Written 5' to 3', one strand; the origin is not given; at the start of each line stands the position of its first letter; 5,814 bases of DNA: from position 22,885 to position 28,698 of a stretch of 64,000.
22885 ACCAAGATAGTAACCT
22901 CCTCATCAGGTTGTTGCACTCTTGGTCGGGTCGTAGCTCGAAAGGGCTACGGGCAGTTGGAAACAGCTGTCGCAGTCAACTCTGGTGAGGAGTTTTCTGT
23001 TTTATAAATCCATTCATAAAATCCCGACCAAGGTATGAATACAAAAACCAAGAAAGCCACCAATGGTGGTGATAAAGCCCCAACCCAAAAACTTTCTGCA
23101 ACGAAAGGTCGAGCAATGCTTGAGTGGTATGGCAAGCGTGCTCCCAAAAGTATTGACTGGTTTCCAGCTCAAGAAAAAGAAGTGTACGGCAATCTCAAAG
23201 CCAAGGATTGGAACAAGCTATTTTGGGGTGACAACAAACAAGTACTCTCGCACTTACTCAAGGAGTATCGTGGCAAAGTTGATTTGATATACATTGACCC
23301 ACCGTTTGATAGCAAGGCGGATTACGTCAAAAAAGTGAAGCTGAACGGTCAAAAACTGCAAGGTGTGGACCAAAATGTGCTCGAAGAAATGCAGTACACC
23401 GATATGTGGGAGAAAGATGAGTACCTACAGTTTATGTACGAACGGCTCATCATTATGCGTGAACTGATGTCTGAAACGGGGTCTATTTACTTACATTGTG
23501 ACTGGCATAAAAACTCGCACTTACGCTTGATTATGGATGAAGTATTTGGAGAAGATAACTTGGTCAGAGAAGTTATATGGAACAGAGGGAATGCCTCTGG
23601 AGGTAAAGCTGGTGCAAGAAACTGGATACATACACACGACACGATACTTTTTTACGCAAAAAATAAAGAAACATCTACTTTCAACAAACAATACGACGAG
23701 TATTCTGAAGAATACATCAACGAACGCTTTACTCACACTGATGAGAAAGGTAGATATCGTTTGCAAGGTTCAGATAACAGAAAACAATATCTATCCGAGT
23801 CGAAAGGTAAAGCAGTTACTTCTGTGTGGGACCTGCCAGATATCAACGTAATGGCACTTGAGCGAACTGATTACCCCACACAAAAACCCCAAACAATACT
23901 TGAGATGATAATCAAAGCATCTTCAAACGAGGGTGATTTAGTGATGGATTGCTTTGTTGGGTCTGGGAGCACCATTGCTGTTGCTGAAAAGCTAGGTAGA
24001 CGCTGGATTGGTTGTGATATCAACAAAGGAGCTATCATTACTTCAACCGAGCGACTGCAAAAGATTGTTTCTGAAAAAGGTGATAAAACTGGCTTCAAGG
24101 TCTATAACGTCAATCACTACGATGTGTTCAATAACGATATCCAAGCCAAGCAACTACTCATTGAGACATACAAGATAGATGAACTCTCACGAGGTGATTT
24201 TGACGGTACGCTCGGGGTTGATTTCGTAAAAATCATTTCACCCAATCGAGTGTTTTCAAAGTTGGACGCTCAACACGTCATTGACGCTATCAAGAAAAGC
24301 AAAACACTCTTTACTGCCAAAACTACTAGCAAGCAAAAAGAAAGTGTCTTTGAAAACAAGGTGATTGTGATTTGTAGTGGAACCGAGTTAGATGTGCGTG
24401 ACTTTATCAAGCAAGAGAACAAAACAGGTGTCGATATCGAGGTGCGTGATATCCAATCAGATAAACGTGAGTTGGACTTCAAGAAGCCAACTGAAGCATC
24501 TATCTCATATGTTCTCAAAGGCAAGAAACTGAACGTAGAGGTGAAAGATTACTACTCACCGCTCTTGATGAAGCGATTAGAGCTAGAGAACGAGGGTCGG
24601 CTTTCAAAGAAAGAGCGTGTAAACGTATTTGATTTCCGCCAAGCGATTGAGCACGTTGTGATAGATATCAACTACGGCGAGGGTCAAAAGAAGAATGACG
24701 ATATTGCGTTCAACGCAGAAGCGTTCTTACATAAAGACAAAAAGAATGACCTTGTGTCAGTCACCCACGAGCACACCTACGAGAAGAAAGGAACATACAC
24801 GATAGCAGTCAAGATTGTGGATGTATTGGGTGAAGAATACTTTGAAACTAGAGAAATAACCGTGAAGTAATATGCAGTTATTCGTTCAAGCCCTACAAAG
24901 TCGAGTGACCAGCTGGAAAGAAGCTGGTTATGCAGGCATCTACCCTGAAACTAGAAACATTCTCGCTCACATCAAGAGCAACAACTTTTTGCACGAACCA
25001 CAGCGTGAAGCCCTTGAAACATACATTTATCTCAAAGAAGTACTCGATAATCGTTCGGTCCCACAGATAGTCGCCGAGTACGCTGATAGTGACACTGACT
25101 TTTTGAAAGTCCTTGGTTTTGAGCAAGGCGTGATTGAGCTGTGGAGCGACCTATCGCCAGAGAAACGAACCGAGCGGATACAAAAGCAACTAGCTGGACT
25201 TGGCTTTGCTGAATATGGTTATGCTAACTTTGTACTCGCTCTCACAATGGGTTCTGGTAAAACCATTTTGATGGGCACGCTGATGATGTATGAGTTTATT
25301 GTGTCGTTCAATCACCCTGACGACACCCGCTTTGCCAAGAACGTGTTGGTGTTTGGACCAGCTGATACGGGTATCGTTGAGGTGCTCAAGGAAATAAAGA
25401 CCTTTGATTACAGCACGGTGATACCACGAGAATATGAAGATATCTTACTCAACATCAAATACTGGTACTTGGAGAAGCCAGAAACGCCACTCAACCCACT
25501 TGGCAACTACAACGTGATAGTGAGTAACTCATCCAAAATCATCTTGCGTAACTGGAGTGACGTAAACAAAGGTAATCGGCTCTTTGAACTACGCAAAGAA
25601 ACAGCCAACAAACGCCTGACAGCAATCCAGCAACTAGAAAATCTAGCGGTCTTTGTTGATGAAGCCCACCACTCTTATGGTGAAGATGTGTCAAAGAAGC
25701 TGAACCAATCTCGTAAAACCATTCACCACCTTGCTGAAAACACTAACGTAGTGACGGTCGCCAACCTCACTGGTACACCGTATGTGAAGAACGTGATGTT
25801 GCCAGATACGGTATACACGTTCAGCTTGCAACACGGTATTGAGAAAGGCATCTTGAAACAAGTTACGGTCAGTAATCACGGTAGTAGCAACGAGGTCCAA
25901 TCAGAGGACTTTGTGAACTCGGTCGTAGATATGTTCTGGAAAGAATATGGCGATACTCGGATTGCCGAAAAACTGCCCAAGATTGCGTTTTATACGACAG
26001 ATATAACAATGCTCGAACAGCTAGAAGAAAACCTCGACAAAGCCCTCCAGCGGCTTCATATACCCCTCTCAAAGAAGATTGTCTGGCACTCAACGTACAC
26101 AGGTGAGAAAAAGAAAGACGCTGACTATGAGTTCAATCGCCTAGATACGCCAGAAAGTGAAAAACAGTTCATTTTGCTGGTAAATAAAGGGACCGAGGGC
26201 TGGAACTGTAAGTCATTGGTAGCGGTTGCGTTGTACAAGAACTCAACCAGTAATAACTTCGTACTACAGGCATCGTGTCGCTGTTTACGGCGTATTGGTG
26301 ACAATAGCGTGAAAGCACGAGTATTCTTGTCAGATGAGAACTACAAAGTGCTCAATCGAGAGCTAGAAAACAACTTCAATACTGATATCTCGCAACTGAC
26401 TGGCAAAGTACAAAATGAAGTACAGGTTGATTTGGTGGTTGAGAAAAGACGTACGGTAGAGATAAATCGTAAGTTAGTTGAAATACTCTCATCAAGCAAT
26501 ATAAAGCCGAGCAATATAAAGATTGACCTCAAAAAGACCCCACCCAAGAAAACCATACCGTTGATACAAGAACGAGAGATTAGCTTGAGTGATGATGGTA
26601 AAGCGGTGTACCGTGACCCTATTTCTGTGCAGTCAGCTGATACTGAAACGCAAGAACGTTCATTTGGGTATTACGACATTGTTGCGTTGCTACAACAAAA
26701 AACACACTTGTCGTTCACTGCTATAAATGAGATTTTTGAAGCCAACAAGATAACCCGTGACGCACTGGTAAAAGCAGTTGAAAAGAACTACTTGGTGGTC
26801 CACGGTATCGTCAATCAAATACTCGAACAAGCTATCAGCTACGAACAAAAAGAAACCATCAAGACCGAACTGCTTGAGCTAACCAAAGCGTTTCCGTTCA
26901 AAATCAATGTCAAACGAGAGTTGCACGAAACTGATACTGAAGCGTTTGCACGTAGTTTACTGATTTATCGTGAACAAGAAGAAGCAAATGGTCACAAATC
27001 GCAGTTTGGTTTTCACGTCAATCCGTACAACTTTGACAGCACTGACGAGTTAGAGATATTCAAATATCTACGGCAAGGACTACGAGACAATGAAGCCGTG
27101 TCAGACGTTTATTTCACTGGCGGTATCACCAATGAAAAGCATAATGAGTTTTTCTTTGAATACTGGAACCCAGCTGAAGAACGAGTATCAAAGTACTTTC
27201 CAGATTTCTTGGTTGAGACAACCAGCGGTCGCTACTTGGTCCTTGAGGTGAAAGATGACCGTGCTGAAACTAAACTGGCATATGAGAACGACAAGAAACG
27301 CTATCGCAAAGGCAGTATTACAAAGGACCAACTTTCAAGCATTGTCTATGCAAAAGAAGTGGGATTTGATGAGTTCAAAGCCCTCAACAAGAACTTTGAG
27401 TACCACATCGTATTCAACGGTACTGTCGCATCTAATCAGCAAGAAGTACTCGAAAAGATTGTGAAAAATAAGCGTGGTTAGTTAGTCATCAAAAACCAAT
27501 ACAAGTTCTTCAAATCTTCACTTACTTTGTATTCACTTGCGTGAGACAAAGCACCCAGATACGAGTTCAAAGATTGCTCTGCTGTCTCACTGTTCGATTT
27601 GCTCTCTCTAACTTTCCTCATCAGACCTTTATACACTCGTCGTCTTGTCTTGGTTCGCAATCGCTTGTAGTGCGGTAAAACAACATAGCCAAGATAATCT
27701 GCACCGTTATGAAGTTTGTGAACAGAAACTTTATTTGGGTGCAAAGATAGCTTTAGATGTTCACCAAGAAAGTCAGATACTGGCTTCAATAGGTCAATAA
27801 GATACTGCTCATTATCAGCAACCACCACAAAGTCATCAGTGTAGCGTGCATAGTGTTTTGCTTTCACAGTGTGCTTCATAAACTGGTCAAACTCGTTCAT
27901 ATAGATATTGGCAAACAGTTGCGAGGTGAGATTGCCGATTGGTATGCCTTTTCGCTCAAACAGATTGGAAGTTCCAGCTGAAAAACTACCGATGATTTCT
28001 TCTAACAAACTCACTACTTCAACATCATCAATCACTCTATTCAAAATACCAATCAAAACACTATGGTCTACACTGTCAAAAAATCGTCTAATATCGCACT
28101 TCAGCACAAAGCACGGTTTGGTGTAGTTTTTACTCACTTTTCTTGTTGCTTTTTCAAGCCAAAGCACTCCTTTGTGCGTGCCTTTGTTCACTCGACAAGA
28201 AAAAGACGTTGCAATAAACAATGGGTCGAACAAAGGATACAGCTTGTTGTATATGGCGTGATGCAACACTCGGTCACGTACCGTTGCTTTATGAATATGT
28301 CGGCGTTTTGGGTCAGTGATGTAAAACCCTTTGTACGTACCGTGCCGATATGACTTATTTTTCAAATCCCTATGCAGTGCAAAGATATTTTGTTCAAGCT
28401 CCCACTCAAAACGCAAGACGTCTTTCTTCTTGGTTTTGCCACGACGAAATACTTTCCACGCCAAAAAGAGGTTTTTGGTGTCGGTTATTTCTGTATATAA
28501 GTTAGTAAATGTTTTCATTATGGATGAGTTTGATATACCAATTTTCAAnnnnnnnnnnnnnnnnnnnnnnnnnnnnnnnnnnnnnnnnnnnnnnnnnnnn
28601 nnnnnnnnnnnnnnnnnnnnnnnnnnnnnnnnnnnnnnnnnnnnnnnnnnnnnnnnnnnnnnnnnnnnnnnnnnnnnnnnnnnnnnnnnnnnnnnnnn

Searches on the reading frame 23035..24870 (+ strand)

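Call 80: search_protein_families(library=pfam, proteins=[window:23035-24870:+], max_evalue=0.001)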
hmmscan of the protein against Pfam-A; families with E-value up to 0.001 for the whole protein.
window:23035-24870:+ (611 aa): 2 families
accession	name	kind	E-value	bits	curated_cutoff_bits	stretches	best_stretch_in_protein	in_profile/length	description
PF01555.25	N6_N4_Mtase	-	6.9e-52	177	26.7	1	82-334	1-216/221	DNA methylase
PF03602.21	Cons_hypoth95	-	0.00093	19.3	24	0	66-103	99-135/182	Conserved hypothetical protein 95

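Call 81: search_protein_families(library=padloc, proteins=[window:23035-24870:+], max_evalue=0.001)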
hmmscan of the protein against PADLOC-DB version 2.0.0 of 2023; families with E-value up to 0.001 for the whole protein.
window:23035-24870:+ (611 aa): 63 families (the best 25 are shown)
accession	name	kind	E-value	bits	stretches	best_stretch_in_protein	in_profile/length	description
PDLC03633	MTase_III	-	3e-70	235.6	1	60-600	78-608/616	Type III methyltransferase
PDLC03354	MTase_II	-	8.6e-68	227.3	2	24-242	22-239/425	Type II methyltransferase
PDLC03339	MTase_II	-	2.5e-55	185.9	1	70-410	11-341/399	Type II methyltransferase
PDLC03644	MTase_III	-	6.7e-47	158.4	2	55-250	34-227/542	Type III methyltransferase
PDLC03636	MTase_III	-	1.5e-46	157.4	3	120-239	86-200/575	Type III methyltransferase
PDLC03371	MTase_II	-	7.8e-43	144.9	1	57-345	8-256/260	Type II methyltransferase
PDLC03635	MTase_III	-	4.2e-42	142.7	2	60-235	219-373/708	Type III methyltransferase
PDLC03300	MTase_II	-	5.4e-42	141.9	1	66-343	18-278/302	Type II methyltransferase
PDLC03638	MTase_III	-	2.1e-35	120.3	2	227-354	562-688/816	Type III methyltransferase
PDLC03634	MTase_III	-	2.6e-34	117.1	2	24-246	55-288/621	Type III methyltransferase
PDLC03641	MTase_III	-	4.1e-34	116.1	1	60-259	105-304/657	Type III methyltransferase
PDLC03299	MTase_II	-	1.7e-33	114.4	1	120-345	51-261/296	Type II methyltransferase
PDLC03320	MTase_II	-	1.6e-26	91.1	1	122-347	71-280/289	Type II methyltransferase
PDLC03265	MTase_II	-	2.9e-26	90.7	2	250-345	240-332/333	Type II methyltransferase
PDLC03632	MTase_III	-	2.2e-25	86.9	2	57-218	160-326/983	Type III methyltransferase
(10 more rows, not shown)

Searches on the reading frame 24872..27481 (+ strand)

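Call 80: search_protein_families(library=pfam, proteins=[window:24872-27481:+], max_evalue=0.001)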
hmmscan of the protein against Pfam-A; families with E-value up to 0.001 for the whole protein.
window:24872-27481:+ (869 aa): 2 families
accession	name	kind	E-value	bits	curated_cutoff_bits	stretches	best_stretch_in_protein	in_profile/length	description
PF04851.21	ResIII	-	8.5e-06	26.2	22.5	1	115-303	21-162/164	Type III restriction enzyme, res subunit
PF18766.7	SWI2_SNF2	-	0.00094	19.3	26.7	0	244-346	106-203/221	SWI2/SNF2 ATPase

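Call 81: search_protein_families(library=padloc, proteins=[window:24872-27481:+], max_evalue=0.001)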
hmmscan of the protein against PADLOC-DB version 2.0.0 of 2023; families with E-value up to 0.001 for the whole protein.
window:24872-27481:+ (869 aa): 0 families

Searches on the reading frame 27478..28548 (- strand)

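Call 80: search_protein_families(library=pfam, proteins=[window:27478-28548:-], max_evalue=0.001)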
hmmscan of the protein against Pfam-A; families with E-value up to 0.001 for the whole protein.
window:27478-28548:- (356 aa): 1 family
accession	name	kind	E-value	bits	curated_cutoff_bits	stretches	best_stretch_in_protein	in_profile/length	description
PF00078.32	RVT_1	-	2.8e-23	83.2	29.6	1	81-289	8-204/205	Reverse transcriptase (RNA-dependent DNA polymerase)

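Call 81: search_protein_families(library=padloc, proteins=[window:27478-28548:-], max_evalue=0.001)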
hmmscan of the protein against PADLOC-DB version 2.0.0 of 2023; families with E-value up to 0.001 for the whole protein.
window:27478-28548:- (356 aa): 85 families (the best 25 are shown)
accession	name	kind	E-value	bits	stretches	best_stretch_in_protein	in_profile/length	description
PDLC01136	RT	-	1.8e-50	169.8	1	18-291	2-259/263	RT (reverse transcriptase)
PDLC02063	Cas1_IIIb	-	1e-39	134.6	1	44-302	35-287/617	-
PDLC03754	RT_UG17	-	2.7e-36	123.3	1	45-328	38-308/429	DRT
PDLC03756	RT_UG19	-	2.2e-30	104.2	1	146-336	147-332/562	DRT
PDLC03779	RT_UG4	-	6.7e-29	99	1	35-326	17-289/307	DRT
PDLC03764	RT_UG26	-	7.5e-29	98.7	1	80-334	69-316/398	DRT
PDLC03785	RT_UG9_large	-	1.4e-26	91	1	56-293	277-506/772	DRT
PDLC03757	Drt2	-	2.9e-24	83.9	2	198-326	284-418/502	DRT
PDLC03768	Drt3a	-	3.8e-23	80.6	1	144-292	133-268/411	DRT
PDLC03778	RT_UG39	-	7.8e-23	79.2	2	198-275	290-366/541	DRT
PDLC03773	RT_UG34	-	8.4e-22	75.7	1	55-261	50-272/512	DRT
PDLC03759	RT_UG21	-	4.9e-21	73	1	89-301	75-288/503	DRT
PDLC03755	RT_UG18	-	6.6e-21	73.1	1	36-315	17-282/295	DRT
PDLC03783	Drt8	-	2.4e-20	71.3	1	135-279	129-261/493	DRT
PDLC02175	Drt3a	-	5e-19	66.8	1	144-290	107-259/417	-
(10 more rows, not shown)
